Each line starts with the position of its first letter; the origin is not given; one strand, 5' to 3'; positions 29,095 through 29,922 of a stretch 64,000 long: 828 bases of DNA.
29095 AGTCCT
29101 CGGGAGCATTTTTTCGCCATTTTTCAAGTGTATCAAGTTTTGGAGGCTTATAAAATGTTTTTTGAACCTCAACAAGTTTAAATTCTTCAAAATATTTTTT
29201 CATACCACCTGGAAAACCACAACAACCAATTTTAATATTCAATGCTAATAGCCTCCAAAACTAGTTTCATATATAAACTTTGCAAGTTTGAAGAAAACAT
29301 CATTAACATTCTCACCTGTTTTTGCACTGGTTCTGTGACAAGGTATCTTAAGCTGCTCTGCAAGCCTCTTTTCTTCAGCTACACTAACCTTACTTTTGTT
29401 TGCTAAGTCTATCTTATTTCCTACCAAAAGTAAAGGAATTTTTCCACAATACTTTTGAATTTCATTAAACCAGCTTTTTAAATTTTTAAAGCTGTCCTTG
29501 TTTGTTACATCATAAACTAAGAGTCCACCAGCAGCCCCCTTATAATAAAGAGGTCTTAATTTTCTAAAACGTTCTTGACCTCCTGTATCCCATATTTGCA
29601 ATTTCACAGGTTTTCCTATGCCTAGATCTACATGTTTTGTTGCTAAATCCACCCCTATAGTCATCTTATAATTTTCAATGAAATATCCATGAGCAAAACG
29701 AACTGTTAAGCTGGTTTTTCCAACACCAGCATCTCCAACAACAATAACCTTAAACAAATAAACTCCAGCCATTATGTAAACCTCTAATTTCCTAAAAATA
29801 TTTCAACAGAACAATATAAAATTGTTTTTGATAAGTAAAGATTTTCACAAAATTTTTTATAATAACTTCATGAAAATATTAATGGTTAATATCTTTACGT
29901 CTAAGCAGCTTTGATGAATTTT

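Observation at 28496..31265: Eukaryote-like signature cluster: Rab/Ras-like GTPase + DUF72 operon next to RuvB-like (TIP49) ATPase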

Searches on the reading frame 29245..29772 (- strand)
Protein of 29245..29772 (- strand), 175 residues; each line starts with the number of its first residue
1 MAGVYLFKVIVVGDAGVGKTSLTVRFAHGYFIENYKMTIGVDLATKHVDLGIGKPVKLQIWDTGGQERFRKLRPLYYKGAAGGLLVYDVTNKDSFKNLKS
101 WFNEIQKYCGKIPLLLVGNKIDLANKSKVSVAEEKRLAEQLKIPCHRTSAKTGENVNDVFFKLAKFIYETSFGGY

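Call 3: search_protein_families(library=pfam, proteins=[window:29245-29772:-], max_evalue=0.01)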
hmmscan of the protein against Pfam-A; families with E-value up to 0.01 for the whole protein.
window:29245-29772:- (175 aa): 10 families
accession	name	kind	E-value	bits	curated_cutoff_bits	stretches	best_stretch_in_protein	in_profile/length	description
PF00071.28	Ras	-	9.9e-57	191.5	21.6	1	8-167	1-160/162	Ras family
PF08477.19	Roc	-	3.3e-36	124.6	27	1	8-122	1-119/119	Ras of Complex, Roc, domain of DAPkinase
PF00025.27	Arf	-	1.7e-14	54.1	22.3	1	7-165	15-172/174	ADP-ribosylation factor family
PF04670.18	Gtr1_RagA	-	6.9e-06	26.1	22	1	8-135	1-135/232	Gtr1/RagA G protein conserved region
PF00009.33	GTP_EFTU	-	1.4e-05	25.2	26.5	1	47-164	61-183/188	Elongation factor Tu GTP binding domain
PF03193.22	RsgA_GTPase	-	2.4e-05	24.7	30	0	111-165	53-106/174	RsgA GTPase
PF02421.24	FeoB_N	-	2.4e-05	24.4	27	1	111-159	105-152/156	Ferrous iron transport protein B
PF03029.23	ATP_bind_1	-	0.0013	19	27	0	34-136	65-183/240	Conserved hypothetical ATP binding protein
PF01926.29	MMR_HSR1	-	0.0014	19.1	21.9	1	8-120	1-113/113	50S ribosome-binding GTPase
PF10662.15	PduV-EutP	-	0.0057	16.9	21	0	8-49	3-42/143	Ethanolamine utilisation - propanediol utilisation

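Call 4: search_protein_families(library=ncbifam, proteins=[window:29245-29772:-], max_evalue=0.01)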
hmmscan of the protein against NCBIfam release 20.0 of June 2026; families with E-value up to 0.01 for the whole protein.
window:29245-29772:- (175 aa): 9 families
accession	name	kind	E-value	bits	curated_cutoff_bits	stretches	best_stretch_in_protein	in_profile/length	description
TIGR00231.1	small_GTP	domain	1e-30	106.7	42.5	1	6-160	3-159/164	GTP-binding protein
TIGR03597.1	GTPase_YqeH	equivalog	4.5e-05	22.8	297.4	1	98-142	78-122/361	ribosome biogenesis GTPase YqeH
NF000908.1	PRK00089.1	equivalog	0.00029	20.2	237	1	86-169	89-169/291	GTPase Era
TIGR03594.1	GTPase_EngA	equivalog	0.00048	19.2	306.7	1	111-166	286-345/432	ribosome biogenesis GTPase Der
TIGR00437.1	feoB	equivalog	0.0011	17.8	315.65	1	111-160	99-147/594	ferrous iron transport protein B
TIGR02528.1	EutP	subfamily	0.0017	18.6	138.35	0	8-49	2-41/142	EutP/PduV family microcompartment system protein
TIGR02729.1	Obg_CgtA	equivalog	0.0019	17.3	280.25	1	89-166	245-327/329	Obg family GTPase CgtA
NF008956.1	PRK12299.1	equivalog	0.0035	16.4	300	1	84-167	239-325/327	GTPase ObgE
NF008955.0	PRK12297.1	equivalog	0.0046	15.9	406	1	90-169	251-330/429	GTPase ObgE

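Call 8: search_solved_structures(query=window:29245-29772:-, show_alignments=2)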
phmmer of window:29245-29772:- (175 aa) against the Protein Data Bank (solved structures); distinct sequences matched with E-value up to 0.001: 924 (the best 60 are shown).
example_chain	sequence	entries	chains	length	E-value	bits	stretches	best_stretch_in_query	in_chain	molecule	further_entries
4fmc_B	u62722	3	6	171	2.8e-44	154.2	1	5-166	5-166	Ras-related protein Rab-1A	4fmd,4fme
7eq2_A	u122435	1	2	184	3.1e-44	154.1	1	5-167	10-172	Ras-related protein Rab-1A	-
4jvs_B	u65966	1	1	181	3.2e-44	154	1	5-166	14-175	Ras-related protein Rab-1A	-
4iru_B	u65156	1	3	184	3.4e-44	154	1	5-166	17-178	Ras-related protein Rab-1A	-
3tkl_A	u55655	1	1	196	3.5e-44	153.9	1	5-167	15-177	Ras-related protein Rab-1A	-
2fol_A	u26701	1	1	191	3.9e-44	153.8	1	5-166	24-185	Ras-related protein Rab-1A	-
3l0i_B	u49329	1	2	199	4.4e-44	153.6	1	5-166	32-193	Ras-related protein Rab-1A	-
3sfv_A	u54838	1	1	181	4.8e-44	153.5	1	5-166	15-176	Ras-related protein Rab-1A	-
2eqb_A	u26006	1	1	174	4.9e-44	153.4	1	3-169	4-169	Ras-related protein SEC4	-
1g16_A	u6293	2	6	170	7.9e-44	152.8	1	6-169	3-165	RAS-RELATED PROTEIN SEC4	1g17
8alk_B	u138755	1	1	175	1e-43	152.4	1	5-166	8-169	Ras-related protein Rab-1B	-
2ocy_C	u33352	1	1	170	1.1e-43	152.3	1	6-169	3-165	Ras-related protein SEC4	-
9rx4_E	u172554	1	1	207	1.1e-43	152.3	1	5-167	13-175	Ras-related protein Rab-1A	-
6sku_B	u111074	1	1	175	1.4e-43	151.9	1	5-166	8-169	Ras-related protein Rab-1B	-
3jza_A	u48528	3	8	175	1.4e-43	151.9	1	5-166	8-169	Ras-related protein Rab-1B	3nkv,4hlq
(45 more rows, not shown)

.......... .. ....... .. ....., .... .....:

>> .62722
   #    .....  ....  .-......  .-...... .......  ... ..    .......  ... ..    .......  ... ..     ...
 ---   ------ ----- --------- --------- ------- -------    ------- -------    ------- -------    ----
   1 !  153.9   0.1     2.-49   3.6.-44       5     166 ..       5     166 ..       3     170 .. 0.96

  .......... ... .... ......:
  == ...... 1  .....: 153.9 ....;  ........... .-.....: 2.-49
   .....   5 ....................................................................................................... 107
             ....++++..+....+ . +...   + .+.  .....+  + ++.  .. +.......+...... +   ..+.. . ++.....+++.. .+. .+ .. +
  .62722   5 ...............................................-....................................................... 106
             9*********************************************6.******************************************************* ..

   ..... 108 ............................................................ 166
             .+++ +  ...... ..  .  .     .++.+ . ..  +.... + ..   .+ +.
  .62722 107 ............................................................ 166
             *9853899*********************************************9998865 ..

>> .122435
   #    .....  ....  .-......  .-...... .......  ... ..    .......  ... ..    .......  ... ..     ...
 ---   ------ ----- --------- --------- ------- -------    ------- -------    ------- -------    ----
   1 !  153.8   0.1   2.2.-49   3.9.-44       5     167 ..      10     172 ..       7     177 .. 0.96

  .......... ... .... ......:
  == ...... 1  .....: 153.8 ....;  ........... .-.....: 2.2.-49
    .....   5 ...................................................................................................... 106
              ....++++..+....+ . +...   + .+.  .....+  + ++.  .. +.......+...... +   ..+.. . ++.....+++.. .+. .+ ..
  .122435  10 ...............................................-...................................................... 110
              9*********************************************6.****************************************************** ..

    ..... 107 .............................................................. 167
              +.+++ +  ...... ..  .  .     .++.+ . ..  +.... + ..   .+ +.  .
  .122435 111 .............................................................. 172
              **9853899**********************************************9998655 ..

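Call 9: find_homologous_proteins(query=window:29245-29772:-)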
Query window:29245-29772:- (175 aa): 7970 proteins with E <= 0.001 among 8000 candidates; the best 120 are listed.
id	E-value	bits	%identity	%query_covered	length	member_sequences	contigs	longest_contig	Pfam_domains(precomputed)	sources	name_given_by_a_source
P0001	1.9e-112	391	100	100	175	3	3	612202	PF00025.28,PF08477.20,PF02421.25,PF00009.34,PF03193.23,PF04670.19,PF00071.29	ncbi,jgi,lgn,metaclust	metaclust:\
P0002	1.2e-93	330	84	99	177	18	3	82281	PF00025.28,PF08477.20,PF00009.34,PF04670.19,PF00071.29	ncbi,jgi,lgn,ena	ncbi:MAG: GTP-binding protein [Candidatus Baldrarchaeota archaeon]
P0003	8.5e-91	320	82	99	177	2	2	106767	PF00025.28,PF08477.20,PF00009.34,PF04670.19,PF00071.29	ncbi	ncbi:MAG: GTP-binding protein [Candidatus Baldrarchaeia archaeon]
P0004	1.2e-53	199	56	97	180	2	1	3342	PF00025.28,PF08477.20,PF00009.34,PF00071.29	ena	-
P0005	1.9e-53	199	60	94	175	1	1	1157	PF00025.28,PF08477.20,PF04670.19,PF00071.29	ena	-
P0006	3.3e-53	198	56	97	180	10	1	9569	PF00025.28,PF08477.20,PF00009.34,PF00071.29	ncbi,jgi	-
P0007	8.4e-53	197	56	97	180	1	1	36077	PF00025.28,PF08477.20,PF00009.34,PF00071.29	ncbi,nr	ncbi:MAG: GTP-binding protein [Candidatus Wukongarchaeota archaeon]|nr:GTP-binding protein [Candidat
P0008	1.1e-52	196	59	92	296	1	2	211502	PF00025.28,PF08477.20,PF00071.29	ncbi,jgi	ncbi:MAG: Rab family GTPase [Candidatus Helarchaeota archaeon]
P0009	1.8e-52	196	57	94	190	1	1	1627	PF00025.28,PF08477.20,PF00009.34,PF04670.19,PF00071.29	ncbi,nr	ncbi:MAG: GTP-binding protein, partial [Candidatus Helarchaeota archaeon]|nr:GTP-binding protein [Ca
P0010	2.0e-52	195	57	93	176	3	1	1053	PF00025.28,PF08477.20,PF00071.29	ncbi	-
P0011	2.5e-51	192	55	93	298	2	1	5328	PF00025.28,PF08477.20,PF00071.29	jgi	jgi:small GTP-binding protein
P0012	2.7e-51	192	55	97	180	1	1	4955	PF00025.28,PF08477.20,PF00071.29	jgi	jgi:small GTP-binding protein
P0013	4.0e-51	191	56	93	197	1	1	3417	PF00025.28,PF08477.20,PF00009.34,PF00071.29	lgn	-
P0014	4.0e-51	191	56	95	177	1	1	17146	PF00025.28,PF08477.20,PF00071.29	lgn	-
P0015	5.6e-51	191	56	94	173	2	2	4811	PF00025.28,PF08477.20,PF00009.34,PF03029.24,PF00071.29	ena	-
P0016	6.3e-51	191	54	97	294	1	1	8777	PF00025.28,PF08477.20,PF00071.29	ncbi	ncbi:MAG: GTP-binding protein [Promethearchaeota archaeon]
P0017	6.3e-51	191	57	93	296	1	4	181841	PF00025.28,PF08477.20,PF00071.29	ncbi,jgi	ncbi:MAG: GTP-binding protein [Candidatus Helarchaeota archaeon]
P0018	6.4e-51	191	56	93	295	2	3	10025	PF00025.28,PF08477.20,PF00071.29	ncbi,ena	ncbi:MAG: GTP-binding protein [Candidatus Helarchaeota archaeon]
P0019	8.3e-51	190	54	97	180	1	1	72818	PF00025.28,PF08477.20,PF00009.34,PF00071.29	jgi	jgi:small GTP-binding protein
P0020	9.8e-51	190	55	92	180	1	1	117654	PF00025.28,PF08477.20,PF00071.29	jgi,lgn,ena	jgi:small GTP-binding protein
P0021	1.0e-50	190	57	92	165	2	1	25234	PF00025.28,PF08477.20,PF00009.34,PF04670.19,PF00071.29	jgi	-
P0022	1.0e-50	190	57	93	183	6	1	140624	PF00025.28,PF08477.20,PF00071.29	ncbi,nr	ncbi:MAG: GTP-binding protein [Candidatus Freyarchaeota archaeon]|nr:GTP-binding protein [Candidatus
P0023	1.1e-50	190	58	91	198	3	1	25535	PF00025.28,PF08477.20,PF00009.34,PF00071.29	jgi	jgi:Ras-related protein Rab-2A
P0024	1.3e-50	190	56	94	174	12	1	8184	PF00025.28,PF08477.20,PF00009.34,PF03029.24,PF00071.29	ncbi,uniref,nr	ncbi:Rab family GTPase [Candidatus Borrarchaeum sp.]|uniref:Rab family GTPase n=1 Tax=Candidatus Bor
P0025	1.3e-50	190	55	92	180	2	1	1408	PF00025.28,PF08477.20,PF00071.29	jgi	-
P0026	1.4e-50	189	55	97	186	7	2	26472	PF00025.28,PF08477.20,PF00009.34,PF00071.29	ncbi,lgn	-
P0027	1.8e-50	189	56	94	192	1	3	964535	PF00025.28,PF08477.20,PF00009.34,PF00071.29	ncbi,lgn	-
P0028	2.0e-50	189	56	93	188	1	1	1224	PF00025.28,PF08477.20,PF00009.34,PF04670.19,PF00071.29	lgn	-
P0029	2.0e-50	189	53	93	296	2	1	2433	PF00025.28,PF08477.20,PF00071.29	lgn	-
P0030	2.4e-50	189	55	92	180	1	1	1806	PF00025.28,PF08477.20,PF00071.29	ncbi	-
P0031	2.7e-50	189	57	93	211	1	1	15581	PF00025.28,PF08477.20,PF00009.34,PF04670.19,PF00071.29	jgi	jgi:small GTP-binding protein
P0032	2.8e-50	188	57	93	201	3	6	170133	PF00025.28,PF08477.20,PF00009.34,PF00071.29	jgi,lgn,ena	-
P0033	4.1e-50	188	56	91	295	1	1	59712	PF00025.28,PF08477.20,PF00071.29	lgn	-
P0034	6.0e-50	187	56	92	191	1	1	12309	PF00025.28,PF08477.20,PF00009.34,PF04670.19,PF00071.29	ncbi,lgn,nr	ncbi:MAG: Rab family GTPase [Asgard group archaeon]|nr:Rab family GTPase [Asgard group archaeon]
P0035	6.3e-50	187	52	93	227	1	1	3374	PF00025.28,PF08477.20,PF00071.29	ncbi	ncbi:MAG: GTP-binding protein, partial [Promethearchaeota archaeon]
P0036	7.1e-50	187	55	92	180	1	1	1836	PF00025.28,PF08477.20,PF00071.29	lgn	-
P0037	8.7e-50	187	58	92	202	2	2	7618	PF00025.28,PF08477.20,PF00009.34,PF04670.19,PF00071.29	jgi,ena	-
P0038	1.1e-49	187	55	91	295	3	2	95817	PF00025.28,PF08477.20,PF00071.29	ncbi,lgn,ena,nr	ncbi:MAG: GTP-binding protein [Candidatus Helarchaeota archaeon]|nr:GTP-binding protein [Candidatus 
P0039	1.4e-49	186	57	93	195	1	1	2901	PF00025.28,PF08477.20,PF00009.34,PF00071.29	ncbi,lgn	ncbi:MAG: Rab family GTPase [Candidatus Thorarchaeota archaeon]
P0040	2.3e-49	186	57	93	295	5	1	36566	PF00025.28,PF08477.20,PF00071.29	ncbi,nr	ncbi:MAG: GTP-binding protein [Candidatus Helarchaeota archaeon]|nr:GTP-binding protein [Candidatus 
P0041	2.3e-49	186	53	93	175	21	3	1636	PF00025.28,PF08477.20,PF00071.29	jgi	jgi:small GTP-binding protein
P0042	2.4e-49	185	55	95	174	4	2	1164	PF00025.28,PF08477.20,PF00009.34,PF00071.29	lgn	-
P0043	3.3e-49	185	57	91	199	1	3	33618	PF00025.28,PF08477.20,PF00009.34,PF00071.29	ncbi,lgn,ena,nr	ncbi:MAG: GTP-binding protein [Candidatus Heimdallarchaeota archaeon]|nr:GTP-binding protein [Candid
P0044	3.3e-49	185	57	91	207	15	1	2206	PF00025.28,PF08477.20,PF00009.34,PF04670.19,PF00071.29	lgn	-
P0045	3.6e-49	185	54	96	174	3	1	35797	PF00025.28,PF08477.20,PF03029.24,PF00071.29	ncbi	ncbi:MAG: Rab family GTPase [Promethearchaeota archaeon]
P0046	4.0e-49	185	55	94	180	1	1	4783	PF00025.28,PF08477.20,PF00071.29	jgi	jgi:small GTP-binding protein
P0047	4.3e-49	185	54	93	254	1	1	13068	PF00025.28,PF08477.20,PF00071.29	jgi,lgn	-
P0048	4.6e-49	185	54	93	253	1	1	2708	PF00025.28,PF08477.20,PF00071.29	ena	-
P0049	6.4e-49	184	54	95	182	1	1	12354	PF00025.28,PF08477.20,PF04670.19,PF00071.29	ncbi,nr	ncbi:MAG: GTP-binding protein [Candidatus Freyarchaeota archaeon]|nr:GTP-binding protein [Candidatus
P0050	7.9e-49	184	55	91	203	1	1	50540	PF00025.28,PF08477.20,PF00009.34,PF00071.29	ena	-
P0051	9.4e-49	184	54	93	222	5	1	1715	PF00025.28,PF08477.20,PF00071.29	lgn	-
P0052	1.0e-48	183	52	93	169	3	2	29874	PF00025.28,PF08477.20,PF00071.29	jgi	-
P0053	1.3e-48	183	56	97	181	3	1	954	PF00025.28,PF08477.20,PF00071.29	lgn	-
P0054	1.5e-48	183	54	95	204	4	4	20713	PF00025.28,PF08477.20,PF00071.29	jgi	jgi:small GTP-binding protein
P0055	2.0e-48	182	53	94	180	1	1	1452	PF00025.28,PF08477.20,PF00071.29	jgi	jgi:small GTP-binding protein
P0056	2.1e-48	182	54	94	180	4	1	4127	PF00025.28,PF08477.20,PF00071.29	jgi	jgi:small GTP-binding protein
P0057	2.5e-48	182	54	94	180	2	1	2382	PF00025.28,PF08477.20,PF00071.29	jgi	-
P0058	2.8e-48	182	53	91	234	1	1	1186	PF00025.28,PF08477.20,PF00071.29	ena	-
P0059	2.9e-48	182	54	94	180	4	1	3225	PF00025.28,PF08477.20,PF00071.29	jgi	jgi:small GTP-binding protein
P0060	3.1e-48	182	54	93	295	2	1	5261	PF00025.28,PF08477.20,PF00071.29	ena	-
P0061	3.3e-48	182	54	93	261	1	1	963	PF00025.28,PF08477.20,PF00071.29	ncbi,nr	ncbi:MAG: GTP-binding protein, partial [Candidatus Helarchaeota archaeon]|nr:GTP-binding protein [Ca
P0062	3.6e-48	182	53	91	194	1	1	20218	PF00025.28,PF08477.20,PF00009.34,PF00071.29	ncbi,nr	ncbi:MAG: GTP-binding protein [Candidatus Heimdallarchaeota archaeon]|nr:GTP-binding protein [Candid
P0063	3.9e-48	182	54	93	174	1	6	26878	PF00025.28,PF08477.20,PF00009.34,PF00071.29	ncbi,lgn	ncbi:MAG: GTP-binding protein [Promethearchaeota archaeon]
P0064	3.9e-48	182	53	95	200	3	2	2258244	PF00025.28,PF08477.20,PF00009.34,PF00071.29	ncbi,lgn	-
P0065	6.1e-48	181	55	91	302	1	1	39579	PF00025.28,PF08477.20,PF00071.29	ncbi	-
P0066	7.1e-48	181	53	97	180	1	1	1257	PF00025.28,PF08477.20,PF00071.29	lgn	-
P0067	7.4e-48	181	52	95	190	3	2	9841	PF00025.28,PF08477.20,PF00009.34,PF00071.29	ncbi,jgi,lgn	-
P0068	8.6e-48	180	53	93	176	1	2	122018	PF01926.30,PF00025.28,PF08477.20,PF00009.34,PF03193.23,PF04670.19,PF00071.29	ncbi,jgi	ncbi:MAG: Rab family GTPase [Candidatus Odinarchaeia archaeon]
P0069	9.8e-48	180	53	93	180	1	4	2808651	PF00025.28,PF08477.20,PF00071.29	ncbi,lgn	ncbi:MAG: GTP-binding protein [Promethearchaeati archaeon SRVP18_Atabeyarchaeia-1]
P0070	1.1e-47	180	54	93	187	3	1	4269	PF00025.28,PF08477.20,PF00009.34,PF00071.29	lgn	-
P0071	1.1e-47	180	55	93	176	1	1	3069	PF00025.28,PF08477.20,PF00009.34,PF00071.29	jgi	jgi:small GTP-binding protein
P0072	1.2e-47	180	55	95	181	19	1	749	PF00025.28,PF08477.20,PF00071.29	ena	-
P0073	1.7e-47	179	54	93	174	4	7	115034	PF01926.30,PF00025.28,PF08477.20,PF00009.34,PF00071.29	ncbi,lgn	ncbi:MAG: Rab family GTPase [Promethearchaeota archaeon]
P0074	5.3e-47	178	52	96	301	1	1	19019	PF00025.28,PF08477.20,PF00071.29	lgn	-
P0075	6.0e-47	178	51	93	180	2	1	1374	PF00025.28,PF08477.20,PF00009.34,PF00071.29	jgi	jgi:small GTP-binding protein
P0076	9.4e-47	177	54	94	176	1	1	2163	PF00025.28,PF08477.20,PF00071.29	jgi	-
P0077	1.0e-46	177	52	93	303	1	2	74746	PF00025.28,PF08477.20,PF00071.29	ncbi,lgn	-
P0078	1.3e-46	177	52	95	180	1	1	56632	PF00025.28,PF08477.20,PF00009.34,PF00071.29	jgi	jgi:small GTP-binding protein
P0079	1.7e-46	176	52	97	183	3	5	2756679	PF00025.28,PF08477.20,PF00071.29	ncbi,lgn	ncbi:MAG: GTP-binding protein [Candidatus Atabeyarchaeum deiterrae]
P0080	2.1e-46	176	53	91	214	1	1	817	PF00025.28,PF08477.20,PF03029.24,PF00071.29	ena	-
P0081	2.3e-46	176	51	93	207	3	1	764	PF00025.28,PF08477.20,PF04670.19,PF00071.29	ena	-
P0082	2.4e-46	176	54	93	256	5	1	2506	PF00025.28,PF08477.20,PF00071.29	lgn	-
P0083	2.5e-46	176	55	94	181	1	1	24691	PF00025.28,PF08477.20,PF00071.29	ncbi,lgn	ncbi:MAG: GTP-binding protein [Promethearchaeota archaeon]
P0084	3.5e-46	175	52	94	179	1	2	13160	PF00025.28,PF08477.20,PF00071.29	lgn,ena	-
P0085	4.1e-46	175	51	93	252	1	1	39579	PF00025.28,PF08477.20,PF00071.29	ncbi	-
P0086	4.5e-46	175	53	91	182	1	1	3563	PF00025.28,PF08477.20,PF00009.34,PF00071.29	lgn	-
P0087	1.2e-45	173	52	94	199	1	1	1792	PF00025.28,PF08477.20,PF04670.19,PF00071.29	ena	-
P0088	1.6e-45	173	52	91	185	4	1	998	PF00025.28,PF08477.20,PF00071.29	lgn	-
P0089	2.1e-45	173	52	91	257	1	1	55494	PF00025.28,PF08477.20,PF03029.24,PF00071.29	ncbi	ncbi:MAG: GTP-binding protein, partial [Promethearchaeota archaeon]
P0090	3.7e-45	172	51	91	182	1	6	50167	PF00025.28,PF08477.20,PF00071.29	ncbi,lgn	ncbi:MAG: Rab family GTPase [Promethearchaeota archaeon]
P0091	4.7e-45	171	54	94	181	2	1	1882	PF00025.28,PF08477.20,PF00071.29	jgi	jgi:small GTP-binding protein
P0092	4.9e-45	171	52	91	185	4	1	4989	PF00025.28,PF08477.20,PF00071.29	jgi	-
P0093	5.5e-45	171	52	91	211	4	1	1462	PF00025.28,PF08477.20,PF03029.24,PF00071.29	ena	-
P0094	6.6e-45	171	49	95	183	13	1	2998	PF00025.28,PF08477.20,PF00009.34,PF00071.29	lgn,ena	-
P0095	6.7e-45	171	52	91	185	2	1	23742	PF00025.28,PF08477.20,PF00071.29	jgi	-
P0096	8.5e-45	171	52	91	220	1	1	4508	PF00025.28,PF08477.20,PF03029.24,PF00071.29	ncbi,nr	ncbi:MAG: GTP-binding protein, partial [Candidatus Lokiarchaeota archaeon]|nr:GTP-binding protein [C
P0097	1.2e-44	170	51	91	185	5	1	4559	PF00025.28,PF08477.20,PF00071.29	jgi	jgi:small GTP-binding protein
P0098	1.3e-44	170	51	93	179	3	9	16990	PF00025.28,PF08477.20,PF00071.29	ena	-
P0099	1.3e-44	170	52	91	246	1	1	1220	PF00025.28,PF08477.20,PF03029.24,PF00071.29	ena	-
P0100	1.4e-44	170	51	94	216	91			PF01926.30,PF00025.28,PF08477.20,PF00009.34,PF03193.23,PF00071.29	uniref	uniref:Uncharacterized protein n=2 Tax=Astatotilapia calliptera TaxID=8154 RepID=A0AAX7VFC5_ASTCA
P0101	1.4e-44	170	49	95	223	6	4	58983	PF00025.28,PF08477.20,PF00009.34,PF00071.29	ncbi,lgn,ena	-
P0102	1.6e-44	170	53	97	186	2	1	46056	PF00025.28,PF08477.20,PF00009.34,PF00071.29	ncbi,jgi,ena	-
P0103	2.2e-44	169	52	91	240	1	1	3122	PF00025.28,PF08477.20,PF03029.24,PF00071.29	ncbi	ncbi:MAG: Rab family GTPase, partial [Promethearchaeota archaeon]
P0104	3.0e-44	169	53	93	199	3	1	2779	PF00025.28,PF08477.20,PF00071.29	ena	-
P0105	4.3e-44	168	51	96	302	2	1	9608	PF00025.28,PF08477.20,PF00071.29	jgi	-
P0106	4.3e-44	168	52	93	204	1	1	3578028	PF01926.30,PF00025.28,PF08477.20,PF00009.34,PF03193.23,PF00071.29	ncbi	ncbi:unnamed protein product [Cunninghamella blakesleeana]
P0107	4.8e-44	168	52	89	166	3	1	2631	PF00025.28,PF08477.20,PF00071.29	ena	-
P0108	4.9e-44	168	51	93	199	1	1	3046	PF00025.28,PF08477.20,PF03193.23,PF04670.19,PF00071.29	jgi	jgi:small GTP-binding protein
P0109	5.0e-44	168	52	93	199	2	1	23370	PF01926.30,PF00025.28,PF08477.20,PF00009.34,PF03193.23,PF00071.29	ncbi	ncbi:GTP-binding protein ypt1, partial [Cunninghamella echinulata]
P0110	5.7e-44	168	52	91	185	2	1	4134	PF00025.28,PF08477.20,PF00071.29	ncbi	ncbi:MAG: Rab family GTPase [Candidatus Hodarchaeota archaeon]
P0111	6.0e-44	168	51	91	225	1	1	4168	PF00025.28,PF08477.20,PF03029.24,PF00071.29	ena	-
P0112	6.7e-44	168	49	97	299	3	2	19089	PF00025.28,PF08477.20,PF00071.29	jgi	-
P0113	7.1e-44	168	51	91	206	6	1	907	PF00025.28,PF08477.20,PF03029.24,PF00071.29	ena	-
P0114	7.4e-44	168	51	91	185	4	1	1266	PF00025.28,PF08477.20,PF00071.29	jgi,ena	-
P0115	7.9e-44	167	49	93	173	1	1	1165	PF00025.28,PF08477.20,PF00009.34,PF04670.19,PF00071.29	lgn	-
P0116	8.1e-44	167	51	95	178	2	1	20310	PF00025.28,PF08477.20,PF00071.29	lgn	-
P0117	1.0e-43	167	52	91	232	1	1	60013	PF00025.28,PF08477.20,PF03029.24,PF00071.29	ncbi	ncbi:MAG: Rab family GTPase, partial [Candidatus Thorarchaeota archaeon]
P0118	1.1e-43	167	52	91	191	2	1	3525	PF00025.28,PF08477.20,PF03029.24,PF00071.29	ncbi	ncbi:MAG: Rab family GTPase, partial [Promethearchaeota archaeon]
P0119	1.3e-43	167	51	94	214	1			PF01926.30,PF00025.28,PF08477.20,PF00009.34,PF03193.23,PF00071.29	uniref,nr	uniref:ras-related protein ORAB-1-like isoform X1 n=1 Tax=Monopterus albus TaxID=43700 RepID=UPI0009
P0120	1.3e-43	167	51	94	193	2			PF01926.30,PF00025.28,PF08477.20,PF00009.34,PF03193.23,PF04670.19,PF00071.29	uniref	uniref:Ras-related protein ORAB-1-like n=1 Tax=Mastacembelus armatus TaxID=205130 RepID=A0A3Q3N3A3_9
